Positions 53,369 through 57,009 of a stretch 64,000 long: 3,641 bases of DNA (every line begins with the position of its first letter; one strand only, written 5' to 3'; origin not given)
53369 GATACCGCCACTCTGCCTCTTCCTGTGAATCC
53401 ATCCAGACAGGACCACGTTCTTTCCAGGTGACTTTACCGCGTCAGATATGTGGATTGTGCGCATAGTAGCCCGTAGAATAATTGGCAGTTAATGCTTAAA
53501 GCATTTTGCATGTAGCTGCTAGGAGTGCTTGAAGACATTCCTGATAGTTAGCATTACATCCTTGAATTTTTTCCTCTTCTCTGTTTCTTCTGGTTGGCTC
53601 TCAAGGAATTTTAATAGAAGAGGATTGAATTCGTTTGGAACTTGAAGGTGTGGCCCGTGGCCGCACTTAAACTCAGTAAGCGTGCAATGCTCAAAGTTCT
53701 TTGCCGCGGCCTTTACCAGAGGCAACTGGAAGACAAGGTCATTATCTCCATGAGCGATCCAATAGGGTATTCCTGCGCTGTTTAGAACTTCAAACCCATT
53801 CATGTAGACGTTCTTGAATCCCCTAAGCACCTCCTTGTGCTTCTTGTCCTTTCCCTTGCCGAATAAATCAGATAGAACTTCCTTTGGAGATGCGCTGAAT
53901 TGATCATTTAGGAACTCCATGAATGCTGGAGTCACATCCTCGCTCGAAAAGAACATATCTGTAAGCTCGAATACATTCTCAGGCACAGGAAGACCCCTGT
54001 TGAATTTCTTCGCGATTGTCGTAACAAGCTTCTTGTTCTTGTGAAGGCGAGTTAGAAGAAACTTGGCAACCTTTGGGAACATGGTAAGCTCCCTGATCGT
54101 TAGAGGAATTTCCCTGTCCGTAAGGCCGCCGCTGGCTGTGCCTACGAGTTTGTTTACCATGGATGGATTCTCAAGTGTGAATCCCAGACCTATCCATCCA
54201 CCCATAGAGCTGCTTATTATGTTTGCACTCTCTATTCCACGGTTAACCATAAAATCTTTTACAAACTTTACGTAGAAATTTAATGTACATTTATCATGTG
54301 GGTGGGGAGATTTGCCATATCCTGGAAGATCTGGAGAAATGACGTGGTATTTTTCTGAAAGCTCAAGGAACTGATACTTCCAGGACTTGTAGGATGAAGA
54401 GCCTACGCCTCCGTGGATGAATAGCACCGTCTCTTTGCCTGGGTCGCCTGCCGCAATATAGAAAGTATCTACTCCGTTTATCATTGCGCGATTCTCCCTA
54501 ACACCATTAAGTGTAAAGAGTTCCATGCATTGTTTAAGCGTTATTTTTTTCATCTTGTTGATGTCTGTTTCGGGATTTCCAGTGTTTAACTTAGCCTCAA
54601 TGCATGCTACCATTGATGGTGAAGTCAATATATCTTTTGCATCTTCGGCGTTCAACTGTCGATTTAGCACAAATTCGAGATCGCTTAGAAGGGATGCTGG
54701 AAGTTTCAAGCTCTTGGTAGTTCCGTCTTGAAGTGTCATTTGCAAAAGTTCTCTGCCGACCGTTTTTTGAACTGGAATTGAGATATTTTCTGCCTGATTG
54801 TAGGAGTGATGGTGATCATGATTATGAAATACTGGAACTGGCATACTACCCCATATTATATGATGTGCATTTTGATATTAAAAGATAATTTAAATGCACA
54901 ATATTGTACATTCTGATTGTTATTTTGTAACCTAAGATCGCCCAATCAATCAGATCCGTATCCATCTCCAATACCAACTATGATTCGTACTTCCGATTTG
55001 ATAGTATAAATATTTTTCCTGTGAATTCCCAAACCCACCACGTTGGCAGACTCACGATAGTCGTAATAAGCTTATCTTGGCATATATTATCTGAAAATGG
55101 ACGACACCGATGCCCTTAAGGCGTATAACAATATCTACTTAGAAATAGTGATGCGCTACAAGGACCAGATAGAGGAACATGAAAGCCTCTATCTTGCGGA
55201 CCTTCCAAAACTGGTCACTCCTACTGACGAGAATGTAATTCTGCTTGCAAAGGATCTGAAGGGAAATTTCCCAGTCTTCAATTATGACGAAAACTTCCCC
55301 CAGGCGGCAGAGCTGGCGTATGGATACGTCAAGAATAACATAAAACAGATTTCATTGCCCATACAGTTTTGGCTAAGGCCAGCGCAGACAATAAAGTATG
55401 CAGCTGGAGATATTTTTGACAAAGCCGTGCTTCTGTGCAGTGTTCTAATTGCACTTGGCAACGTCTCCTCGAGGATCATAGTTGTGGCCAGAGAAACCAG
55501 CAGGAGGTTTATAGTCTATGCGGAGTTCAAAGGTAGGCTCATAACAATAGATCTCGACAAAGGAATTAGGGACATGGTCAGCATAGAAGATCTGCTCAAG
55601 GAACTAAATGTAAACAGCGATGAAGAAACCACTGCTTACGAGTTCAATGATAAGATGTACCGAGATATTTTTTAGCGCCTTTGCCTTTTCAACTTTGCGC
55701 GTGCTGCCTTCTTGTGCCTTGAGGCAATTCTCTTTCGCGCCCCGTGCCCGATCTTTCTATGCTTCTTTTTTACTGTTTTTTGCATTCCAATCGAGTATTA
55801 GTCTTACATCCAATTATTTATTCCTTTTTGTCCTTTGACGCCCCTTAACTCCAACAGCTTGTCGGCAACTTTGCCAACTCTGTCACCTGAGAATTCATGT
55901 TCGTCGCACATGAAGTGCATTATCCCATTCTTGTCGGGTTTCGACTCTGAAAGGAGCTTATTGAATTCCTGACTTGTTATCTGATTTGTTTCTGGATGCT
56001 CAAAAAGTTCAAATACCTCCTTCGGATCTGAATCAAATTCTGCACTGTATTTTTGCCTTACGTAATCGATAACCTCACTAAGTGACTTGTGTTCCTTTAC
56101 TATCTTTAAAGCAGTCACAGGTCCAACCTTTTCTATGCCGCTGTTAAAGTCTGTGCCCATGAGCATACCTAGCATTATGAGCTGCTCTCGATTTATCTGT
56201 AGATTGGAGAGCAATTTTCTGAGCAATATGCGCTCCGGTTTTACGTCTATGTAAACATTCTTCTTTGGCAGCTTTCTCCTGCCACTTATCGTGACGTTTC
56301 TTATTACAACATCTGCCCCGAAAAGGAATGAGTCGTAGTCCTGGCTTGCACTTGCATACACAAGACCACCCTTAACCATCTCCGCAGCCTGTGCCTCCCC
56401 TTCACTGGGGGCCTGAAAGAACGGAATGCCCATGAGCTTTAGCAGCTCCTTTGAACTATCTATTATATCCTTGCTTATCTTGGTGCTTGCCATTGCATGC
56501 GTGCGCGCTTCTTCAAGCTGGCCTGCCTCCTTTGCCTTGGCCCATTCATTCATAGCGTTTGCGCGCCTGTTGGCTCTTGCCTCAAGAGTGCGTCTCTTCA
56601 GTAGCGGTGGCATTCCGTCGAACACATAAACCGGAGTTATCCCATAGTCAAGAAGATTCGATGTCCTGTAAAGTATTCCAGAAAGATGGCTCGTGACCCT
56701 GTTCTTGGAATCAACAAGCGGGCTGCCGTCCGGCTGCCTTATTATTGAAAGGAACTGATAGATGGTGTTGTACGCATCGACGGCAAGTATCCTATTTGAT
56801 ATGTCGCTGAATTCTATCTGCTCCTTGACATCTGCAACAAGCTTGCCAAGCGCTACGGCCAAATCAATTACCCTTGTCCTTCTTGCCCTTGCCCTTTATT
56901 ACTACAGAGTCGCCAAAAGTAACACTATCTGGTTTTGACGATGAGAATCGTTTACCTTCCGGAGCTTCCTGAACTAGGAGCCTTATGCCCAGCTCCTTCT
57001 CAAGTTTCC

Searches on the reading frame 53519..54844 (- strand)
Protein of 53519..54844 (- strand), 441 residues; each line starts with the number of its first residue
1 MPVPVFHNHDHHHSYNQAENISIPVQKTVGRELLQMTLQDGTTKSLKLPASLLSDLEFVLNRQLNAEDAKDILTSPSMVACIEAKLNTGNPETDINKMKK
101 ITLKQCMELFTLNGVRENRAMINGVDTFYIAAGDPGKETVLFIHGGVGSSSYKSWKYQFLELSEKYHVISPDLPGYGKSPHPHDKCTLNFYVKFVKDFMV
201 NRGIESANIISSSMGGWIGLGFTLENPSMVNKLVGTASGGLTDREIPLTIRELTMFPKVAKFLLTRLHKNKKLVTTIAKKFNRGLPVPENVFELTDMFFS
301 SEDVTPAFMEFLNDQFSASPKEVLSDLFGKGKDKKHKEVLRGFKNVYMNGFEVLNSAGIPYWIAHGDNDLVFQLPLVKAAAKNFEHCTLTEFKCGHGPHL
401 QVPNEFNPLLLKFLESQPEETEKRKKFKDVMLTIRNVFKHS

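Call 20: find_encoding_contigs(protein=window:53519-54844:-, flank=10000, max_places=1)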
Protein window:53519-54844:- (441 aa): 5 contigs read that carry it; 1 place shown.
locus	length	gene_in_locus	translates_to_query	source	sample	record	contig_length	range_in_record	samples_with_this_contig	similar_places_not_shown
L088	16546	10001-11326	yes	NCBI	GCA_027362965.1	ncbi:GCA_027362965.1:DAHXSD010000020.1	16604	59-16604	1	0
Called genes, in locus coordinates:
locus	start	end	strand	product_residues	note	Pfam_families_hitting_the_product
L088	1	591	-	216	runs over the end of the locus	?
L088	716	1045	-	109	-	PF01938:TRAM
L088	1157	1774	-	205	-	PF00702:Hydrolase, PF12710:HAD (weak), PF13419:HAD_2, PF13242:Hydrolase_like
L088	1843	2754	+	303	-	PF09810:Exo5, PF12705:PDDEXK_1 (weak), PF09810:Exo5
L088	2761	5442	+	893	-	PF01411:tRNA-synt_2c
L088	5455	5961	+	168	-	PF01864:CarS-like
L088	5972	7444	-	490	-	PF02163:Peptidase_M50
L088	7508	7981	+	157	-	PF26602:HVO_2718_N, PF01381:HTH_3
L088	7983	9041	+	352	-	PF00752:XPG_N, PF00867:XPG_I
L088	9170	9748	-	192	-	-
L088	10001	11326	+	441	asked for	PF00561:Abhydrolase_1, PF12146:Hydrolase_4 (faint), PF12697:Abhydrolase_6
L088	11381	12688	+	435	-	PF01336:tRNA_anti-codon, PF00152:tRNA-synt_2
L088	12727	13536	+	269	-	-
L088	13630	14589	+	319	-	PF00484:Pro_CA (weak)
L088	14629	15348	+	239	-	PF00484:Pro_CA (weak)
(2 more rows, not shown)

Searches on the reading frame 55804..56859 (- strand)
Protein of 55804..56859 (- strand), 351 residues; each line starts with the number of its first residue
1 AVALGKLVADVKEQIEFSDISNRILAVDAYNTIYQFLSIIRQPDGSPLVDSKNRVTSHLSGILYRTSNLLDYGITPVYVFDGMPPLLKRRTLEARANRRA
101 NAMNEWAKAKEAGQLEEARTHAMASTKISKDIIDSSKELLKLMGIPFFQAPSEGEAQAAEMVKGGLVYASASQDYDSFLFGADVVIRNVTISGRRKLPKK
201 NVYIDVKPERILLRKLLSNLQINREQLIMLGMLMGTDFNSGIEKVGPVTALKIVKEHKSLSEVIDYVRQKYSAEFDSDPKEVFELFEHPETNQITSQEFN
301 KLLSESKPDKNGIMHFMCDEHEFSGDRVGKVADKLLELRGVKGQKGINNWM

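Call 40: find_homologous_proteins(query=window:55804-56859:-, max_evalue=1e-20)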
Query window:55804-56859:- (351 aa): 7978 proteins with E <= 1e-20 among 8000 candidates; the best 120 are listed.
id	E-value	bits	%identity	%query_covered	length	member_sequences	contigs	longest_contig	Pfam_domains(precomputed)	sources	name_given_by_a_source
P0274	3.1e-220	748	97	100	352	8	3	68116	PF00867.24,PF00752.24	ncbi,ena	-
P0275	3.3e-216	735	95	100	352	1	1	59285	PF00867.24,PF00752.24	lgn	-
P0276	2.9e-215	732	95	100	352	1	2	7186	PF00867.24,PF00752.24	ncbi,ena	-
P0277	2.5e-194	663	84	100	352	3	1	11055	PF00867.24,PF00752.24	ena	-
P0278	3.5e-186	636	79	100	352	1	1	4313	PF00867.24,PF00752.24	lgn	-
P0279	2.1e-184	630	79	100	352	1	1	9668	PF00867.24,PF00752.24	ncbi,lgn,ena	-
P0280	1.0e-178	612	78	100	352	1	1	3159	PF00867.24,PF00752.24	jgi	jgi:flap endonuclease-1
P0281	4.8e-177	606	77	100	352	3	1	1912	PF00867.24,PF00752.24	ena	-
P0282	5.6e-173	593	74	100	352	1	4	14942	PF00867.24,PF00752.24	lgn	-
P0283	1.5e-168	578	73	100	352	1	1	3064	PF00867.24,PF00752.24,PF01367.26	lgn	-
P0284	2.9e-167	574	73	100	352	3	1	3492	PF00867.24,PF00752.24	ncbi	-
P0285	5.5e-167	573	73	100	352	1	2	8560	PF00867.24,PF00752.24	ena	-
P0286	1.1e-166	572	73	100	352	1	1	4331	PF00867.24,PF00752.24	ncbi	-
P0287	2.6e-166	571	73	100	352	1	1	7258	PF00867.24,PF00752.24,PF01367.26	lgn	-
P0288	4.5e-165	567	72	100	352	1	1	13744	PF00867.24,PF00752.24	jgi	jgi:flap endonuclease-1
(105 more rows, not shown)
